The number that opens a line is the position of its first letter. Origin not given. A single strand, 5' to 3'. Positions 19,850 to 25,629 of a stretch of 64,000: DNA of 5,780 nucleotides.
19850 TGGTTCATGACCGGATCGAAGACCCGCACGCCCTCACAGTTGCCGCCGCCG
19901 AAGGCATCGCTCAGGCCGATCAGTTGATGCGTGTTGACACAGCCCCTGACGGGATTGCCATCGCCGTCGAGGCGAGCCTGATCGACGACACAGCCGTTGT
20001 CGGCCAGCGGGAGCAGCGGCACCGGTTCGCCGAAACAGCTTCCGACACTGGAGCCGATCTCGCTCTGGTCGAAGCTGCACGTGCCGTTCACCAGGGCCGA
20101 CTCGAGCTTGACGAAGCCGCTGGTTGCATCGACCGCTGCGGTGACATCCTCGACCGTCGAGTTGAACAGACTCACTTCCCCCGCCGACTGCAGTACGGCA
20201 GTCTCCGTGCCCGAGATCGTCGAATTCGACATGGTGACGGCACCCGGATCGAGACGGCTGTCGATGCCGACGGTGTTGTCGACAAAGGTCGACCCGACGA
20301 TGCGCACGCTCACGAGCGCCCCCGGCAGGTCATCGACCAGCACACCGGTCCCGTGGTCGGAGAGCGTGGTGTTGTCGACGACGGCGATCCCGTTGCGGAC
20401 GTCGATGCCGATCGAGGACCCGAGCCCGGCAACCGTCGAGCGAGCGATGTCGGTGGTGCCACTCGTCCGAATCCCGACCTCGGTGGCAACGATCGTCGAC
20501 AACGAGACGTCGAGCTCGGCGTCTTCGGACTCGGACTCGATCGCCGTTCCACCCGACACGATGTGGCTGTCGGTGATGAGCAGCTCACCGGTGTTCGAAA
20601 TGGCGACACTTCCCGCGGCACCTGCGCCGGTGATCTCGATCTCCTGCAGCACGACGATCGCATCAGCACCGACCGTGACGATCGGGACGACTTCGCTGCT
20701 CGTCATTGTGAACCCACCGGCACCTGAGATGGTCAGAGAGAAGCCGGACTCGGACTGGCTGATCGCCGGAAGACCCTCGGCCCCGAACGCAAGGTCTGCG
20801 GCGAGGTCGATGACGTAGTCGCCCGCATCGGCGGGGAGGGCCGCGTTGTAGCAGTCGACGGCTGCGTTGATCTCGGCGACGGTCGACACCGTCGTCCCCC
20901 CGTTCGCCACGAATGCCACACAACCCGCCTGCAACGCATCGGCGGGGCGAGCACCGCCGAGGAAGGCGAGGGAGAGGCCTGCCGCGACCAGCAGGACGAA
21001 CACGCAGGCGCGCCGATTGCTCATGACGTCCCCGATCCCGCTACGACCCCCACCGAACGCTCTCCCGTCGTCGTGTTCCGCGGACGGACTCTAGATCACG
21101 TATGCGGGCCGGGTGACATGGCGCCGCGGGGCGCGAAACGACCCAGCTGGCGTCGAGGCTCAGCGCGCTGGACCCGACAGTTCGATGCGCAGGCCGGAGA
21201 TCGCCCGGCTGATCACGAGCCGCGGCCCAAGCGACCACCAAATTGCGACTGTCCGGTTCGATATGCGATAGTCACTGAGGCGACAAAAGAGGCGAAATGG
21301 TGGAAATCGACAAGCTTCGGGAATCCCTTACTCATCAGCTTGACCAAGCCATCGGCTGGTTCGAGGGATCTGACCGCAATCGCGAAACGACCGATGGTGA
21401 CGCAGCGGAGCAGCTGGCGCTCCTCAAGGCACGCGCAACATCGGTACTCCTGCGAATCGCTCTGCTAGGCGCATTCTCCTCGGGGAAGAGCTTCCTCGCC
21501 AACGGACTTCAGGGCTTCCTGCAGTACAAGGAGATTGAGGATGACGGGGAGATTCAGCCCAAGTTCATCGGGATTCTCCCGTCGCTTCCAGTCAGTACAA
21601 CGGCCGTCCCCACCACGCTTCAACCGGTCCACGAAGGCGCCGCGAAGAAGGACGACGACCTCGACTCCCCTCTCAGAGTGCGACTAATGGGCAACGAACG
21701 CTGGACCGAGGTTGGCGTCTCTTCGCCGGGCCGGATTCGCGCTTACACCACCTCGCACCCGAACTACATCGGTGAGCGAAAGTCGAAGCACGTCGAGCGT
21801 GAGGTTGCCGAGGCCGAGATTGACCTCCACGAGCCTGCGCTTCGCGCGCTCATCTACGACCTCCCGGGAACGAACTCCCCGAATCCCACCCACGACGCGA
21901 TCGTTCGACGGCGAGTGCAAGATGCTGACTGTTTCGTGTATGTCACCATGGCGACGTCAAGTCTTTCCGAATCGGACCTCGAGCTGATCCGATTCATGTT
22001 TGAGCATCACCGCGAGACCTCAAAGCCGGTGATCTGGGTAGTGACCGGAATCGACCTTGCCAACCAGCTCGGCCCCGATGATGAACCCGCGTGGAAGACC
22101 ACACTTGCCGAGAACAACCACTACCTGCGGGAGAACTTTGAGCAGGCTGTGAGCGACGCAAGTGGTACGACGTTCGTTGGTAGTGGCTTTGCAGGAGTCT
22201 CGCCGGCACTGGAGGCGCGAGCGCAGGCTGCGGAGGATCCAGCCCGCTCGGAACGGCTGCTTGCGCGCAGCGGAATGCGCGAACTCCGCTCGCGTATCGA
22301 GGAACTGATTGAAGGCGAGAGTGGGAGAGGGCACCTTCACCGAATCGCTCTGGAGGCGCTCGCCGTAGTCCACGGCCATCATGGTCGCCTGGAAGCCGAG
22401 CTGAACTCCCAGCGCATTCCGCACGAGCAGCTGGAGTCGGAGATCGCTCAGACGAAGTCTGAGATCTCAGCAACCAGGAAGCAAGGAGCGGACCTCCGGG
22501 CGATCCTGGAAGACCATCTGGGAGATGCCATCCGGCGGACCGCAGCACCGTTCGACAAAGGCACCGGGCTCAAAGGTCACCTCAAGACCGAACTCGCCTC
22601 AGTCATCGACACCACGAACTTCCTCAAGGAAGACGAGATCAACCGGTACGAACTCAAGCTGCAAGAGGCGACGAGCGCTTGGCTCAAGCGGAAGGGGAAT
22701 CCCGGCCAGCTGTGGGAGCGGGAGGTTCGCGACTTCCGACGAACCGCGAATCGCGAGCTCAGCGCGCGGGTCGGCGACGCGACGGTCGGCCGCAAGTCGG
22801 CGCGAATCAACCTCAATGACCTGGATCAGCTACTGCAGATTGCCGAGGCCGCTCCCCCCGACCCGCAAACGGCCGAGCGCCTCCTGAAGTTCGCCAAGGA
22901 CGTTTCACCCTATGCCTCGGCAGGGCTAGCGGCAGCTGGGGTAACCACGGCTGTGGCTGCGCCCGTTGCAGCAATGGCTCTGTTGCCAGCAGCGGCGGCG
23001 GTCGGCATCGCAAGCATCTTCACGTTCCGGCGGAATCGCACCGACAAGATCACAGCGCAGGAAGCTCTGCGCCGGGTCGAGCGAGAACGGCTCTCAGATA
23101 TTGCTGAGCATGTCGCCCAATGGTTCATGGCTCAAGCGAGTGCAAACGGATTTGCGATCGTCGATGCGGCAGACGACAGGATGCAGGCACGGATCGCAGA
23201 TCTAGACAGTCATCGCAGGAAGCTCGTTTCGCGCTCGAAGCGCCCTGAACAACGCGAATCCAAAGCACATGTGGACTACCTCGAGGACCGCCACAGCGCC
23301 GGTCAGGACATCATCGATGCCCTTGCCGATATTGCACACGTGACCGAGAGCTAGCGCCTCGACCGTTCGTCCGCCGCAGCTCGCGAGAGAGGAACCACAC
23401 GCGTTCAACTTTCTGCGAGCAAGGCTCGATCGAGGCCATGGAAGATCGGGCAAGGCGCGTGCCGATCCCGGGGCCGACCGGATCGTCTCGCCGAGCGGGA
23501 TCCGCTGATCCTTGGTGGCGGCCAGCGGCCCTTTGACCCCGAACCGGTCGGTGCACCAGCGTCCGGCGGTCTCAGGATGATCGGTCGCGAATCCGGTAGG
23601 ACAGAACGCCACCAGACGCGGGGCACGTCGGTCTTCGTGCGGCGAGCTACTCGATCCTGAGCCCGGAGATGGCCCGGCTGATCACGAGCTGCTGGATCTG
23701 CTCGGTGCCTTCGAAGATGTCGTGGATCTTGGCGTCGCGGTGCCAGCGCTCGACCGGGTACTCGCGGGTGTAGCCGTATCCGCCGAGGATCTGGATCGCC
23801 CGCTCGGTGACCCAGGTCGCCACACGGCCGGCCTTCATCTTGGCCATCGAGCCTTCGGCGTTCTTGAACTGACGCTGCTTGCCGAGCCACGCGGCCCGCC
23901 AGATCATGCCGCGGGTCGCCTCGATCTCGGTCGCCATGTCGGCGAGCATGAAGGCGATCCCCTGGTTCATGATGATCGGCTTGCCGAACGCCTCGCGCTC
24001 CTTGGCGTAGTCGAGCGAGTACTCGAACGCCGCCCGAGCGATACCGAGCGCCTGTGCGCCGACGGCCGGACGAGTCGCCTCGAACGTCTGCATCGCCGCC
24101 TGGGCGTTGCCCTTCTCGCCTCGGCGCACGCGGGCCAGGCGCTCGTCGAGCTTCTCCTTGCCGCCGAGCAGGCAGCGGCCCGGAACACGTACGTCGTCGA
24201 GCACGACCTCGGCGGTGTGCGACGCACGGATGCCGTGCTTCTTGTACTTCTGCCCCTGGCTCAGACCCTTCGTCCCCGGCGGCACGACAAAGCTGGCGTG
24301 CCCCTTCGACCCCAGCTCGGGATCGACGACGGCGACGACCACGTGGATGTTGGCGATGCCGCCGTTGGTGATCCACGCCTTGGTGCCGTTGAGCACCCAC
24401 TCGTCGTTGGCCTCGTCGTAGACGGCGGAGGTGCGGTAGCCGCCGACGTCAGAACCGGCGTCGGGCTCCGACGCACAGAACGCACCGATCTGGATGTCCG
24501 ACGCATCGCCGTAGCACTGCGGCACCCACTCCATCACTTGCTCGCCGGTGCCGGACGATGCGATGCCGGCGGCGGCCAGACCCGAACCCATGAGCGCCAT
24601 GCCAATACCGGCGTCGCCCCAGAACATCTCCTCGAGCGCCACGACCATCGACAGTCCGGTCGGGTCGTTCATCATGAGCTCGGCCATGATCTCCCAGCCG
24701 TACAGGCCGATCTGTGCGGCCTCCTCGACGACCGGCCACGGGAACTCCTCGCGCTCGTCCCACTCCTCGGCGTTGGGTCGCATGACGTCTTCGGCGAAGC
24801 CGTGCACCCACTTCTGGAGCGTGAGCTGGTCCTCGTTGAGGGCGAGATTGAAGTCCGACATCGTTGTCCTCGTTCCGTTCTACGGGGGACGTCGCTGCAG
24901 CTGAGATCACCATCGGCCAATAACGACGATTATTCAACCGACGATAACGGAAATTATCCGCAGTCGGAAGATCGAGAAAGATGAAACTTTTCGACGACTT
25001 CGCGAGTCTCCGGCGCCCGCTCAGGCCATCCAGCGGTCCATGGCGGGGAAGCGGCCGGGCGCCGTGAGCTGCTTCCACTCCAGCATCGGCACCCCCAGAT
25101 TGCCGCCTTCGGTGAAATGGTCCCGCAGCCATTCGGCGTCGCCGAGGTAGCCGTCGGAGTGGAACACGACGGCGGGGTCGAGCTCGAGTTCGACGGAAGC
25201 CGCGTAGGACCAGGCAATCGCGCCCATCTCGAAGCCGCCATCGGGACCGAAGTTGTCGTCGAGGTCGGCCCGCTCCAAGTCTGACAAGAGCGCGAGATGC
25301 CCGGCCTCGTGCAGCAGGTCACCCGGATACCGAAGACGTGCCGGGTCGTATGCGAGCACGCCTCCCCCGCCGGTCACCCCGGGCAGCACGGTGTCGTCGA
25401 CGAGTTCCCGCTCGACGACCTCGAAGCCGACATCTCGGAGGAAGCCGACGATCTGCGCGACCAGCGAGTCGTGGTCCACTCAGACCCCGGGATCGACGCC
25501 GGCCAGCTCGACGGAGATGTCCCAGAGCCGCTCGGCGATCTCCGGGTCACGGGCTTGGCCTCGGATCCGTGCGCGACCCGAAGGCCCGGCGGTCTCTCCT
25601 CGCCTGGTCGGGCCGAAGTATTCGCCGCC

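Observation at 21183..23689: Low-G+C islet with a solitary dynamin-like GTPase, bracketed by a duplicated acyl-CoA dehydrogenase 3' end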

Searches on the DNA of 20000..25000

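Call 50: search_rna_families(source=window, start=20000, end=25000, threshold=evalue, max_evalue=1)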
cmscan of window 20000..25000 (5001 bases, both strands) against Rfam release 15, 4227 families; matches with E-value up to 1: 0.
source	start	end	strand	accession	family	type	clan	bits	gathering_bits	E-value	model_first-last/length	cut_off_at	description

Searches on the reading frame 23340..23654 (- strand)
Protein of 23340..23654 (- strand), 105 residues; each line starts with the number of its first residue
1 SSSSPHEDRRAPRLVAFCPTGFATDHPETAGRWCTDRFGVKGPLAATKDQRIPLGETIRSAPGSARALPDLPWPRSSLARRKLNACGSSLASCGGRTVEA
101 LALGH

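Call 23: search_protein_families(library=pfam, proteins=[window:23340-23654:-], max_evalue=10)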
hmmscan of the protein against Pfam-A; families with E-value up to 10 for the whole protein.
seq(105 aa): 0 families

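Call 24: search_protein_families(library=phrogs, proteins=[window:23340-23654:-], max_evalue=1)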
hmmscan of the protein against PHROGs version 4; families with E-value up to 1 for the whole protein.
seq(105 aa): 1 family
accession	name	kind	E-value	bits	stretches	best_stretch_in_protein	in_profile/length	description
phrog_36135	-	unknown function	0.43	11.8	1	1-40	35-75/77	-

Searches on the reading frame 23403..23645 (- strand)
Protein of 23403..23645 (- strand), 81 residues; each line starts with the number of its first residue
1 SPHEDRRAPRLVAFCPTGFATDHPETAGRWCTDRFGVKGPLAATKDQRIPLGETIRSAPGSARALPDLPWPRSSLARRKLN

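Call 63: search_protein_representatives(protein=window:23403-23645:-)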
Query: 81 residues. Proteins with E-value up to 0.001 (for the whole library): 2; up to 1e-10: 0; up to 1e-30: 0. The best 2 are listed.
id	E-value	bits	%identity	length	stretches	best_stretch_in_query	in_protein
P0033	9.6e-07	44.9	34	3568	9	21-56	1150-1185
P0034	4.5e-04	36.4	34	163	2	5-63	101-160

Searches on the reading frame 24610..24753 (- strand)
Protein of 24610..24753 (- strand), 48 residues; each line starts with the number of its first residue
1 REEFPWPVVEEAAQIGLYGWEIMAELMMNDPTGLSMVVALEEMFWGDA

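Call 30: find_related_loci(query=window:24610-24753:-, collection=metagenome_contigs, flank=10000)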
Query seq(48 aa) (48 aa) in metagenome_contigs; peptide patterns used: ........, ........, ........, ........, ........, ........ (x = any residue, [..] = any of these).
600 stretches matched a pattern (row limit reached: there are more); 375 encode a relative of the query (tblastn E <= 1e-3); the best 80 are kept; 80 distinct loci.
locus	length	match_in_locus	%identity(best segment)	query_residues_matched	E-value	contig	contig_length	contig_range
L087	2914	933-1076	81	1-48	3e-26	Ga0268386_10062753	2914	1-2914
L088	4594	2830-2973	85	1-48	3e-25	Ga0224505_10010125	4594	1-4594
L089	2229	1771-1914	85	1-48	3e-25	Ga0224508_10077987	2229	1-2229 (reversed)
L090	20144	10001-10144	83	1-48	5e-25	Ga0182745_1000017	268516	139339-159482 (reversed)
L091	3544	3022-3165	81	1-48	2e-24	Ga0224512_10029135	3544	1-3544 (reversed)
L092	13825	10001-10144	81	1-48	3e-24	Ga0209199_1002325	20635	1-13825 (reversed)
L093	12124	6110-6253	81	1-48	3e-24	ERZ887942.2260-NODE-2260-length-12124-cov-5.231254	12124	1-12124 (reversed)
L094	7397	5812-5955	81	1-48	4e-24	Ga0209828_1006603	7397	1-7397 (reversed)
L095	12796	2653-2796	81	1-48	4e-24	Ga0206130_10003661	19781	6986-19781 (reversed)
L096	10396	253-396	81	1-48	5e-24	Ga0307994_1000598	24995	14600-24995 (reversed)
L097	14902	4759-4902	81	1-48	4e-24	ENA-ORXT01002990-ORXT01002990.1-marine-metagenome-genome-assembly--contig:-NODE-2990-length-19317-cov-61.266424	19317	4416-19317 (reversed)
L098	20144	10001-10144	81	1-48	4e-24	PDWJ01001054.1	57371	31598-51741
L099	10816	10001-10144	81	1-48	4e-24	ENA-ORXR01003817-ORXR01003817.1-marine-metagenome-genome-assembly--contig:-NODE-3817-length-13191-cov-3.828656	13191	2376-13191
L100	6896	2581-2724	81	1-48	4e-24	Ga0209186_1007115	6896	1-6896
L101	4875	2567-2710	81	1-48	6e-24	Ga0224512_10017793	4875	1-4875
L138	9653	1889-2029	73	1-48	1e-19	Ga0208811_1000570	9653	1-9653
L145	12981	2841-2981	69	1-48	2e-19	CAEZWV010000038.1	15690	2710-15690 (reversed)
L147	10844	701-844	67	1-48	2e-19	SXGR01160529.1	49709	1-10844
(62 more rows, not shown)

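Call 35: search_protein_families(library=pfam, proteins=[L147:1940-3097:+, L138:3748-7482:+, L145:4143-5087:+], max_evalue=0.001)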
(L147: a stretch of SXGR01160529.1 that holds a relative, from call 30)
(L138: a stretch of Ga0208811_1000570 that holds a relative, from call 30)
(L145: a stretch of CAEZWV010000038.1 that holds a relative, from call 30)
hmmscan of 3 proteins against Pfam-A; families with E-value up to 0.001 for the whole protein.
L147:1940-3097:+ (385 aa): 0 families

L138:3748-7482:+ (1244 aa): 1 family
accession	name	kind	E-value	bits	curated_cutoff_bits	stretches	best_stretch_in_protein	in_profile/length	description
PF21722.4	Gly_rich_2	-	6.1e-16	59.5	24.3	1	93-290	5-220/226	Glycine-rich domain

L145:4143-5087:+ (314 aa): 0 families

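Call 40: search_protein_families(library=pfam, proteins=[L145:10138-11487:+, L145:7554-8432:-, L147:3428-4462:-], max_evalue=0.001)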
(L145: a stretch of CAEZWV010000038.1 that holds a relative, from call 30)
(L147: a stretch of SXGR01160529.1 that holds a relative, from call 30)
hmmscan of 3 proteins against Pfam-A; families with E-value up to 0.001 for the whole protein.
L145:10138-11487:+ (449 aa): 1 family
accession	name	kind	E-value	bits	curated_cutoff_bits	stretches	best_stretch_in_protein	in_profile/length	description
PF00589.27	Phage_integrase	-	7.4e-12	45.8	27.1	1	264-439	18-168/172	Phage integrase family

L145:7554-8432:- (292 aa): 3 families
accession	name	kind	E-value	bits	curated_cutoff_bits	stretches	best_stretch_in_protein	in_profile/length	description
PF13730.12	HTH_36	-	1.3e-08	34.9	25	1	94-129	21-55/55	Helix-turn-helix domain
PF13551.12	HTH_29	-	9.6e-05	22.8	28.1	1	101-148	14-60/64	Winged helix-turn helix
PF08279.18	HTH_11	-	0.00047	20.4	25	1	103-132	19-44/55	HTH domain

L147:3428-4462:- (344 aa): 1 family
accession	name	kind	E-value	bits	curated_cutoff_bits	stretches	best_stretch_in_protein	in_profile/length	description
PF22369.2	GLMA_2nd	-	0.0003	20.9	27.7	1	181-219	49-86/138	GLMA-like, second domain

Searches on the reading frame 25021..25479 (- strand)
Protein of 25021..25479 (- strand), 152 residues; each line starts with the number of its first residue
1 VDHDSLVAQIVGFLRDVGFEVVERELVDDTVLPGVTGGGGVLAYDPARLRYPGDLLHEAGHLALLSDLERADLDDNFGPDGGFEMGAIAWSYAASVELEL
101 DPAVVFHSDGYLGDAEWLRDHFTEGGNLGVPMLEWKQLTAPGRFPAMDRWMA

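Call 20: search_protein_families(library=padloc, proteins=[window:25021-25479:-], max_evalue=0.01)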
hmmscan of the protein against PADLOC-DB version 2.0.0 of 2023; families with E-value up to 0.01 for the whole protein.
window:25021-25479:- (152 aa): 0 families

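Call 21: search_protein_families(library=ncbifam, proteins=[window:25021-25479:-], max_evalue=0.01)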
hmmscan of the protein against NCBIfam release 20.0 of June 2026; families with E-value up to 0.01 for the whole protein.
window:25021-25479:- (152 aa): 0 families

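Call 87: find_homologous_proteins(query=window:25021-25479:-)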
Query window:25021-25479:- (152 aa): 1035 proteins with E <= 0.001 among 1183 candidates; the best 120 are listed.
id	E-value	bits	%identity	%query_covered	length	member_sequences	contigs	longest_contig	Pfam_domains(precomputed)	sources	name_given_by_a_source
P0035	2.0e-97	342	100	100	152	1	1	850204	-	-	-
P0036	5.8e-45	171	55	98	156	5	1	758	-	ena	-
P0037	7.9e-45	171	54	98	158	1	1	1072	-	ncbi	-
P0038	1.1e-44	170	57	95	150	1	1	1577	-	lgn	-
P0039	8.4e-44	167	53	97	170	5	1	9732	-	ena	-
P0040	2.0e-43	166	56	97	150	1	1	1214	-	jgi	jgi:hypothetical protein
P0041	2.9e-43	165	56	97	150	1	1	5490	-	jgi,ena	jgi:hypothetical protein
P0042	3.2e-43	165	55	95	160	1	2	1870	-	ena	-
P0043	9.2e-42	161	51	97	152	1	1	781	-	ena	-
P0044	1.2e-41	160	51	99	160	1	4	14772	-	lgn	-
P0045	1.2e-41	160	53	97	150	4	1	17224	-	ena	-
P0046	1.2e-41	160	54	97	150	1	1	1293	-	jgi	jgi:hypothetical protein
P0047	1.4e-41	160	52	97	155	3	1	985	-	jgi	jgi:hypothetical protein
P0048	4.9e-41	158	53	97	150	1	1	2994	-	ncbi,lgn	-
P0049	5.1e-41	158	50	97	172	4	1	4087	-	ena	-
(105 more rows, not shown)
